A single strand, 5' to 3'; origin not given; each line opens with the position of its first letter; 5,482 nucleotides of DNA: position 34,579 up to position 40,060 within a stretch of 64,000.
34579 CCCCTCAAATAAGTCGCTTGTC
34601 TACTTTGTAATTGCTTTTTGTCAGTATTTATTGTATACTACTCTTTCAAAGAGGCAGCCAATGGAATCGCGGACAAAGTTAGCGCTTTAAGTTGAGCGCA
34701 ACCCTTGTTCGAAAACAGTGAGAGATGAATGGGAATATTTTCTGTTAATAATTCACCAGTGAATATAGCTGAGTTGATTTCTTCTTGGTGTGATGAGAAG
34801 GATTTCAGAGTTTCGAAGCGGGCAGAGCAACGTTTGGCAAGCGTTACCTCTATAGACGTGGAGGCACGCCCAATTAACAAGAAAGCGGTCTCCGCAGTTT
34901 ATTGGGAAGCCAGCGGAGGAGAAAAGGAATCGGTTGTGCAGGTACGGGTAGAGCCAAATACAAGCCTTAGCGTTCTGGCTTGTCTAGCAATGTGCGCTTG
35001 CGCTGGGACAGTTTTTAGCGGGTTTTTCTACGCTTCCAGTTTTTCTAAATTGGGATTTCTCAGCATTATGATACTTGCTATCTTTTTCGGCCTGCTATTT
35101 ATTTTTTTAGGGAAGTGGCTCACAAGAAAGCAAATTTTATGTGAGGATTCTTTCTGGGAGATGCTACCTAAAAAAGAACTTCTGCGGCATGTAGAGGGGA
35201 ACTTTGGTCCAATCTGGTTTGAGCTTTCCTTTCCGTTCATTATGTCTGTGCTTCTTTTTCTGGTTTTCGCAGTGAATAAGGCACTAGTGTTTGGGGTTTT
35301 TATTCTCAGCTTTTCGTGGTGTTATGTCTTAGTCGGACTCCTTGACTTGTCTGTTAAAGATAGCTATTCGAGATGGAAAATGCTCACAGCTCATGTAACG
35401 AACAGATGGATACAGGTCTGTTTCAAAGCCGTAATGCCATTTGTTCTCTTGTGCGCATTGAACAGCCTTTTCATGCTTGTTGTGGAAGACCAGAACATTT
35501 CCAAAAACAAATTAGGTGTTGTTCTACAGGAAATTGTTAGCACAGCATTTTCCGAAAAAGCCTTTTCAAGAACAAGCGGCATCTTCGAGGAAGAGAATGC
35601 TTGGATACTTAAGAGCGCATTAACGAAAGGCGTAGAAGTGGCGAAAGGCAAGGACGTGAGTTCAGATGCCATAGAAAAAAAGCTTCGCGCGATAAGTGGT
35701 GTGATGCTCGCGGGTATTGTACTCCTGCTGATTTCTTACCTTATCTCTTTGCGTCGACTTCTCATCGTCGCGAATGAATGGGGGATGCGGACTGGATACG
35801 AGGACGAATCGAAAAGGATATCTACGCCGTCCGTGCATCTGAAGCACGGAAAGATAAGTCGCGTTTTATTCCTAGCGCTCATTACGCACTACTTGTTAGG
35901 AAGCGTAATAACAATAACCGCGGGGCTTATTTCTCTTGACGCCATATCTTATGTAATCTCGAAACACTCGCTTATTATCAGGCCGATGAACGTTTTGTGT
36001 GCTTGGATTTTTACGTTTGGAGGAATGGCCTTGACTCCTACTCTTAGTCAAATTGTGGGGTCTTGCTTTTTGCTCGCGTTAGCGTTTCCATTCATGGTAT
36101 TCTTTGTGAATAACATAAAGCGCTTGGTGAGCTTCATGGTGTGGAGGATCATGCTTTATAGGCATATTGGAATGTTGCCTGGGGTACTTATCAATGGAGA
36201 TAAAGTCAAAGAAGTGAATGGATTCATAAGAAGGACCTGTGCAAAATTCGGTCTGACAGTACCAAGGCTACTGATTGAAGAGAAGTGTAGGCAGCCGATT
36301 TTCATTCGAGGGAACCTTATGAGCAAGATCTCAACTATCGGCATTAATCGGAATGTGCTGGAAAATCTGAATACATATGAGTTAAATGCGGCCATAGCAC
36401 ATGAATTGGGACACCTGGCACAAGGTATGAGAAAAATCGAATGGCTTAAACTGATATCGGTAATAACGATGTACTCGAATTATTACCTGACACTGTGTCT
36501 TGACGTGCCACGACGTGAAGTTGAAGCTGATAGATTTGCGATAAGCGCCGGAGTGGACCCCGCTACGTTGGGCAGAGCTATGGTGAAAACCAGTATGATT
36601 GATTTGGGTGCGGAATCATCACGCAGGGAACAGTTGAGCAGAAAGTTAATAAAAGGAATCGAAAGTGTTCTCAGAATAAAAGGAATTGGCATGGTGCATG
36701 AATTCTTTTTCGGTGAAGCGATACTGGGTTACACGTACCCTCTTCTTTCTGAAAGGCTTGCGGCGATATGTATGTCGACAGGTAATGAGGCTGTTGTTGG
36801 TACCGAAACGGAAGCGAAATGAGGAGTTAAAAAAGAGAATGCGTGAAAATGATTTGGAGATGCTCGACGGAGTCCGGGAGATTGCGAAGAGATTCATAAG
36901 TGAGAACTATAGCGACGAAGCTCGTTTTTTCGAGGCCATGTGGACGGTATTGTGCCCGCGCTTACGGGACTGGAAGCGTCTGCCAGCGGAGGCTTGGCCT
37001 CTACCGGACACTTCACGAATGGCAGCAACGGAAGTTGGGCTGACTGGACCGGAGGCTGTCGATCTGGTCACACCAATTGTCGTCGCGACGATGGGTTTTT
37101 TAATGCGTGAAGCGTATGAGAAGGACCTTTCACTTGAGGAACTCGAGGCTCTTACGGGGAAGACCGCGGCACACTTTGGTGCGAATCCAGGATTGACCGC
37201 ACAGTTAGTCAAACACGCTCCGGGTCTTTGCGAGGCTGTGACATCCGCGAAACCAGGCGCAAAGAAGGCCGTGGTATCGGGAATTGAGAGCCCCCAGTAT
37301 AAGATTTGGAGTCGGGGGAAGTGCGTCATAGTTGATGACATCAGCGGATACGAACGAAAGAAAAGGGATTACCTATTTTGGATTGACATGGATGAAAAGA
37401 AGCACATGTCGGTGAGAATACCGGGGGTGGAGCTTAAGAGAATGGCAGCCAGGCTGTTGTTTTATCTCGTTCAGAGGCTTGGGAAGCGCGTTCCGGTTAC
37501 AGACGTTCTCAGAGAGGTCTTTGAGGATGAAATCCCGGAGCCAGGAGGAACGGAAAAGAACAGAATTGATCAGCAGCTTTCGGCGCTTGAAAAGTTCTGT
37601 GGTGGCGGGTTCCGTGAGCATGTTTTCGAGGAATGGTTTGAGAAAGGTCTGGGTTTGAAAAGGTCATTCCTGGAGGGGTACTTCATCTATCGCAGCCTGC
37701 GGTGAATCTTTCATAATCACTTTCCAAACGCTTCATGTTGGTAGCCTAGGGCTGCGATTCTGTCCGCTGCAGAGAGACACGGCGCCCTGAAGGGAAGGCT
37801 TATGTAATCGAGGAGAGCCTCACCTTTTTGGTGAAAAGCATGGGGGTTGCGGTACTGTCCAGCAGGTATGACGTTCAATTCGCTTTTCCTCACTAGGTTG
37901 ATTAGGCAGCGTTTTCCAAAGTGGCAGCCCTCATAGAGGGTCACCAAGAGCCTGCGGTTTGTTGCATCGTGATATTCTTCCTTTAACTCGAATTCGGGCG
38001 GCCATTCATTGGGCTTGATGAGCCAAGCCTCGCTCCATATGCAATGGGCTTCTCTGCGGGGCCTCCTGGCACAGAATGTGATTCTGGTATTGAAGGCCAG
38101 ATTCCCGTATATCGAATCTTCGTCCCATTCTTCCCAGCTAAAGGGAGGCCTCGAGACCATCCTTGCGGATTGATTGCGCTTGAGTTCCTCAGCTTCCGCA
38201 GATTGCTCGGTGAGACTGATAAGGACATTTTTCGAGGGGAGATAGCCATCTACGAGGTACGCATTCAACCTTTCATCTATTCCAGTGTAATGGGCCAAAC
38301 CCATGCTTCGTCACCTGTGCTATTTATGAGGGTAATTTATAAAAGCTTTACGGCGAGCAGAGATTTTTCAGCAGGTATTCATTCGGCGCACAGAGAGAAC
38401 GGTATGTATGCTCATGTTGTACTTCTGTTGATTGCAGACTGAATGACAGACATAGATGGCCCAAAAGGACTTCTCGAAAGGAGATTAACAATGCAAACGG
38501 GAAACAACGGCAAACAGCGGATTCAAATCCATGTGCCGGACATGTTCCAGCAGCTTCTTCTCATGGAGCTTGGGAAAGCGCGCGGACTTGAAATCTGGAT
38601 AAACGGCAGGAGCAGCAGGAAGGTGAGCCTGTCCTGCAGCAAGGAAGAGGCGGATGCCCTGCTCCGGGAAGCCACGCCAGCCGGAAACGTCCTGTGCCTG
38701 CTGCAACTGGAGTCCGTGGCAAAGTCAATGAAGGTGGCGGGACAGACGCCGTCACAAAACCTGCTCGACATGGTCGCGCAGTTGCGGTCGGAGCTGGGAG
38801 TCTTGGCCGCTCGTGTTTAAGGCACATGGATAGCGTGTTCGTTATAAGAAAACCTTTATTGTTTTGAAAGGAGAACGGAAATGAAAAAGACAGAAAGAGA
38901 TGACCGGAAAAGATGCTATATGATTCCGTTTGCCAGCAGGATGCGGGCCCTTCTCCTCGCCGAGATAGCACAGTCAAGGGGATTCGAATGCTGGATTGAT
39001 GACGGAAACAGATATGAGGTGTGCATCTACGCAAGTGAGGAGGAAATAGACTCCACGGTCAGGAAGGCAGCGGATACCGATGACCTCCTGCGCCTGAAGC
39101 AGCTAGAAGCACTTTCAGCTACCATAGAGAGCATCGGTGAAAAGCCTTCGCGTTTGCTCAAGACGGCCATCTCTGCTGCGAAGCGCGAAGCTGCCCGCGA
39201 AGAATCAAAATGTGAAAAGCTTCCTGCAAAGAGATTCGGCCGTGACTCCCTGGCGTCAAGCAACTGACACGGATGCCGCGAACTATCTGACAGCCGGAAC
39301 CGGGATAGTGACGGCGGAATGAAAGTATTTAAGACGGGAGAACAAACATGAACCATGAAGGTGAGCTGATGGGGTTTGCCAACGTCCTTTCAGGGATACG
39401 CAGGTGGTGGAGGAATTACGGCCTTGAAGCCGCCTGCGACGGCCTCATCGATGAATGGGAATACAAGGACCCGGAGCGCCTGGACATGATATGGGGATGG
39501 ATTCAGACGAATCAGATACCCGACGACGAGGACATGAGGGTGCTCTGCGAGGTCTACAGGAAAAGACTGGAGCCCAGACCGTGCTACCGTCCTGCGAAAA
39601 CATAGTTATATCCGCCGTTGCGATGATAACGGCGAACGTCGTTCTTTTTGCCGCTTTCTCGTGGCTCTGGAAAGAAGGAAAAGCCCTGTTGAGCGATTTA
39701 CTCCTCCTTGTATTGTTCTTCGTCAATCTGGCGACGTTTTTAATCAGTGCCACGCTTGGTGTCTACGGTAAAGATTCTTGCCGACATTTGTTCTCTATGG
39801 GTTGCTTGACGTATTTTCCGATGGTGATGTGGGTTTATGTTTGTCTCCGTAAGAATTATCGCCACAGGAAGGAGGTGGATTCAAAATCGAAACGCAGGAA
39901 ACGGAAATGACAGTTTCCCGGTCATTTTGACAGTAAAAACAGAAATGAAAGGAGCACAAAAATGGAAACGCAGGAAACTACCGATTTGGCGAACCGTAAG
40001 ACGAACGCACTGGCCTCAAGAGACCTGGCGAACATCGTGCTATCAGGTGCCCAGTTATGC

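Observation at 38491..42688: Co-directional operon around a divergent E1/ThiF-like protein with no recognisable E2, JAMM or Gly-Gly partner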

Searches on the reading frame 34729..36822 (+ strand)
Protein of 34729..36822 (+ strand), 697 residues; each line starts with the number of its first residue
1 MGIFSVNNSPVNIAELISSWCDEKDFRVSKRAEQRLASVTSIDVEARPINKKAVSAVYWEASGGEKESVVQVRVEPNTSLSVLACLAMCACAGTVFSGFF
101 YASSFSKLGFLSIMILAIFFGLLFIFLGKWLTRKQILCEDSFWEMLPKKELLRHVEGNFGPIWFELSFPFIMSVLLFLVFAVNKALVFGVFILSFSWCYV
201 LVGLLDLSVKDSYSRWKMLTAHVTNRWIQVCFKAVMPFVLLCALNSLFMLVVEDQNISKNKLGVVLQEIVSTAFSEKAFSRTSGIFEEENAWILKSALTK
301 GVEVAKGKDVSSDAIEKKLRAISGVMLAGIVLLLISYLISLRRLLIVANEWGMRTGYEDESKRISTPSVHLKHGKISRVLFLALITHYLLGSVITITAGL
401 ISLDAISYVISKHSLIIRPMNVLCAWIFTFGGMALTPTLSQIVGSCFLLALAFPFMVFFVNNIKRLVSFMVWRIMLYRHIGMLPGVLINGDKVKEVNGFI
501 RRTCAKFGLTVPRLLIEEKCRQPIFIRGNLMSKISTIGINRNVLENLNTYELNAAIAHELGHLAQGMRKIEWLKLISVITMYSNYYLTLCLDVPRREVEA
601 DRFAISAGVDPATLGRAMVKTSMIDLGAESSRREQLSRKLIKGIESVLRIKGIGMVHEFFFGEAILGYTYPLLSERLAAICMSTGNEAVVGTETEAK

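Call 24: search_protein_families(library=pfam, max_evalue=0.01, proteins=[window:34729-36822:+])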
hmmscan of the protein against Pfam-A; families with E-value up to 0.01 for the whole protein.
window:34729-36822:+ (697 aa): 1 family
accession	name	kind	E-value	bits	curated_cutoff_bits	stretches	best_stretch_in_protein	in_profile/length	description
PF01435.24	Peptidase_M48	-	2.2e-08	34.6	20.3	1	534-566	46-79/186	Peptidase family M48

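Call 61: search_protein_families(library=phrogs, max_evalue=0.01, proteins=[window:34729-36822:+])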
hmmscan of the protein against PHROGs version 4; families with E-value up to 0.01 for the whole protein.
window:34729-36822:+ (697 aa): 0 families

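Call 79: search_protein_families(library=padloc, max_evalue=0.01, proteins=[window:34729-36822:+])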
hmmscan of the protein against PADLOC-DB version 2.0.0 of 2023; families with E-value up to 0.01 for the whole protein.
window:34729-36822:+ (697 aa): 0 families

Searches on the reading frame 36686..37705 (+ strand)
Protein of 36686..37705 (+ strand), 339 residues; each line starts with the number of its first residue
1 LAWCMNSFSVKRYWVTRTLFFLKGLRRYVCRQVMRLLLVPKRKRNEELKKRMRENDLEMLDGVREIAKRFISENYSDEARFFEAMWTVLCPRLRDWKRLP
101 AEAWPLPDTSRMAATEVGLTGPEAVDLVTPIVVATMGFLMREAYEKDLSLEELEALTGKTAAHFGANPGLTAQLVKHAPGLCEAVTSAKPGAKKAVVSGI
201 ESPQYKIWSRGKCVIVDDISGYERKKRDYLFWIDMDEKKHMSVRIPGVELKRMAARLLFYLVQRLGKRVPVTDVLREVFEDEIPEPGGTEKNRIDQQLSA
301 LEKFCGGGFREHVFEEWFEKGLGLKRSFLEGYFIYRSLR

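Call 5: search_protein_families(library=ncbifam, max_evalue=1, proteins=[window:36686-37705:+])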
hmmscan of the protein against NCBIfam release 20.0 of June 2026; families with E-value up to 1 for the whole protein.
window:36686-37705:+ (339 aa): 0 families

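Call 24: search_protein_families(library=pfam, max_evalue=0.01, proteins=[window:36686-37705:+])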
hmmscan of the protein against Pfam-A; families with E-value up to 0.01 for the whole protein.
window:36686-37705:+ (339 aa): 0 families

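Call 61: search_protein_families(library=phrogs, max_evalue=0.01, proteins=[window:36686-37705:+])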
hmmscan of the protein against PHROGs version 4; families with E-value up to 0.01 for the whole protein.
window:36686-37705:+ (339 aa): 0 families

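Call 79: search_protein_families(library=padloc, max_evalue=0.01, proteins=[window:36686-37705:+])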
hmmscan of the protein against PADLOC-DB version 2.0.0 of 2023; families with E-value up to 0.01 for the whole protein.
window:36686-37705:+ (339 aa): 0 families

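Call 85: search_solved_structures(query=window:36686-37705:+, max_evalue=1)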
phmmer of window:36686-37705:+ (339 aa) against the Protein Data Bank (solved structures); distinct sequences matched with E-value up to 1: 0.

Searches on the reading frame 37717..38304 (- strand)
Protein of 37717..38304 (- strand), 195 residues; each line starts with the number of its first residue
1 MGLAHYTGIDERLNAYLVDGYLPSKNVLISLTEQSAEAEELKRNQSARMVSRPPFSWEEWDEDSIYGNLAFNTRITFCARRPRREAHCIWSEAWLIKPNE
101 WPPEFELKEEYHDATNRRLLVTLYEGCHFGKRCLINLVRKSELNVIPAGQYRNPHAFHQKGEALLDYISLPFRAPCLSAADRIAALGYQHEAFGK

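Call 24: search_protein_families(library=pfam, max_evalue=0.01, proteins=[window:37717-38304:-])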
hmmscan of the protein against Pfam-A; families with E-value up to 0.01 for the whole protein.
window:37717-38304:- (195 aa): 0 families

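Call 79: search_protein_families(library=padloc, max_evalue=0.01, proteins=[window:37717-38304:-])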
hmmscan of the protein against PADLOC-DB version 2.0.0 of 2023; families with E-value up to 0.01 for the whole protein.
window:37717-38304:- (195 aa): 0 families

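Call 86: search_solved_structures(query=window:37717-38304:-, max_evalue=1)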
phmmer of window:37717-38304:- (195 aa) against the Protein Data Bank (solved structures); distinct sequences matched with E-value up to 1: 0.

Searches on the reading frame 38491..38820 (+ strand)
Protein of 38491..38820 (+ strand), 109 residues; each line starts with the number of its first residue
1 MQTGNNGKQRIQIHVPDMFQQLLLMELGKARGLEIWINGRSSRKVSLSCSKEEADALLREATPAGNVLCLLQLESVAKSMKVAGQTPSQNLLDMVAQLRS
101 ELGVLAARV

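Call 3: search_protein_families(library=pfam, max_evalue=1, proteins=[window:38491-38820:+])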
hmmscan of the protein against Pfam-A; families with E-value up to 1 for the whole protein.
window:38491-38820:+ (109 aa): 2 families
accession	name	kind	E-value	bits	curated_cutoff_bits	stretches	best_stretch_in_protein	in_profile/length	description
PF23748.1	Beta-prop_LRRK2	-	0.011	15.2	26.9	1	27-84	21-80/359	LRRK2 beta propeller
PF25198.1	Spore_GerAC_N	-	0.064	13.5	27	1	40-103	105-166/176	Spore germination protein N-terminal domain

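Call 4: search_protein_families(library=padloc, max_evalue=1, proteins=[window:38491-38820:+])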
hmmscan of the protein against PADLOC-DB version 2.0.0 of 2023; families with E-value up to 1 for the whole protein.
window:38491-38820:+ (109 aa): 0 families

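Call 5: search_protein_families(library=ncbifam, max_evalue=1, proteins=[window:38491-38820:+])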
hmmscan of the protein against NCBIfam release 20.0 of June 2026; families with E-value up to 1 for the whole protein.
window:38491-38820:+ (109 aa): 0 families

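Call 84: search_solved_structures(query=A5, max_evalue=10)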
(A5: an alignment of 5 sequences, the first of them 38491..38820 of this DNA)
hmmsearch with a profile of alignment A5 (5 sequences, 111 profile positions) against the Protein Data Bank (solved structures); distinct sequences matched with E-value up to 10: 6.
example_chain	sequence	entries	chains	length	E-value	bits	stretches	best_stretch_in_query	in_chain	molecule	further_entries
7udj_H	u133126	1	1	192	0.017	18.4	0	48-74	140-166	De novo designed helical repeat protein RPB_PEW3_R4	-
4bts_A8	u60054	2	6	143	0.12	15.7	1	33-97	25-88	40S RIBOSOMAL PROTEIN RPS25E | RPS25E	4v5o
8umx_B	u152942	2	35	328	0.12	15.7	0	64-107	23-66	Flagellar motor switch protein FliG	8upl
8umd_B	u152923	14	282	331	0.13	15.6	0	64-107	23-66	Flagellar motor switch protein FliG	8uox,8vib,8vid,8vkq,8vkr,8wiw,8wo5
8uwf_A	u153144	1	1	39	1.5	12.1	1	32-49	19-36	Pi-Hexatoxin-Hc1b_1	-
9h2q_A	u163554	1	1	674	2.5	11.5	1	51-104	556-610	Maltose/maltodextrin-binding periplasmic protein,CHLPN 76 kD protein-like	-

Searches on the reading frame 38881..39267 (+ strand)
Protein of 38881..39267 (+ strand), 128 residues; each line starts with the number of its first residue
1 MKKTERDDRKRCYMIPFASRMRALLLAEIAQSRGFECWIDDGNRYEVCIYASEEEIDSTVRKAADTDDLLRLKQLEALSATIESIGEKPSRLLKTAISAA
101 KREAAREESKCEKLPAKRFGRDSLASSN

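Call 3: search_protein_families(library=pfam, max_evalue=1, proteins=[window:38881-39267:+])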
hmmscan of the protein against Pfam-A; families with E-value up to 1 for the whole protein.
window:38881-39267:+ (128 aa): 1 family
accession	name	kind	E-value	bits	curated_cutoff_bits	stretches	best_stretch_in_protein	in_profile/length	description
PF11298.13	DUF3099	-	0.18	12.4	23.2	1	4-38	11-44/72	Protein of unknown function (DUF3099)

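Call 4: search_protein_families(library=padloc, max_evalue=1, proteins=[window:38881-39267:+])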
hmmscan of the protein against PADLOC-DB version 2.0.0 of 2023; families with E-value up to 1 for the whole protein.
window:38881-39267:+ (128 aa): 0 families

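Call 5: search_protein_families(library=ncbifam, max_evalue=1, proteins=[window:38881-39267:+])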
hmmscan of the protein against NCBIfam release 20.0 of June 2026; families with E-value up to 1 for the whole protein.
window:38881-39267:+ (128 aa): 1 family
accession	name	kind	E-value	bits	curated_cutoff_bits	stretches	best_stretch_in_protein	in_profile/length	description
NF049928.1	PEPSynRegPpsR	equivalog_domain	0.13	11.4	350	1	43-95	216-265/272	posphoenolpyruvate synthetase regulatory kinase/phosphorylase PpsR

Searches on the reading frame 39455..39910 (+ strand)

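Call 3: search_protein_families(library=pfam, max_evalue=1, proteins=[window:39455-39910:+])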
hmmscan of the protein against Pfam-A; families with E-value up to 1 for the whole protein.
window:39455-39910:+ (151 aa): 3 families
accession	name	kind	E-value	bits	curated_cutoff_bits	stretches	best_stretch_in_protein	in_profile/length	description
PF05940.17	NnrS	-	0.0026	17.6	28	1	54-136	222-308/371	NnrS protein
PF23778.1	Phage_holin_2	-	0.038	14.7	32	1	50-137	2-89/92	Putative phage holin family 2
PF20337.3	DUF6632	-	0.082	13.4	27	1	50-100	12-63/137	Family of unknown function (DUF6632)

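Call 4: search_protein_families(library=padloc, max_evalue=1, proteins=[window:39455-39910:+])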
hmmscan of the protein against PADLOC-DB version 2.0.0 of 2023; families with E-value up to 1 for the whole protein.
window:39455-39910:+ (151 aa): 0 families

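Call 5: search_protein_families(library=ncbifam, max_evalue=1, proteins=[window:39455-39910:+])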
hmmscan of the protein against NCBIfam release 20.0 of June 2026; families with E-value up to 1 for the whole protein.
window:39455-39910:+ (151 aa): 0 families
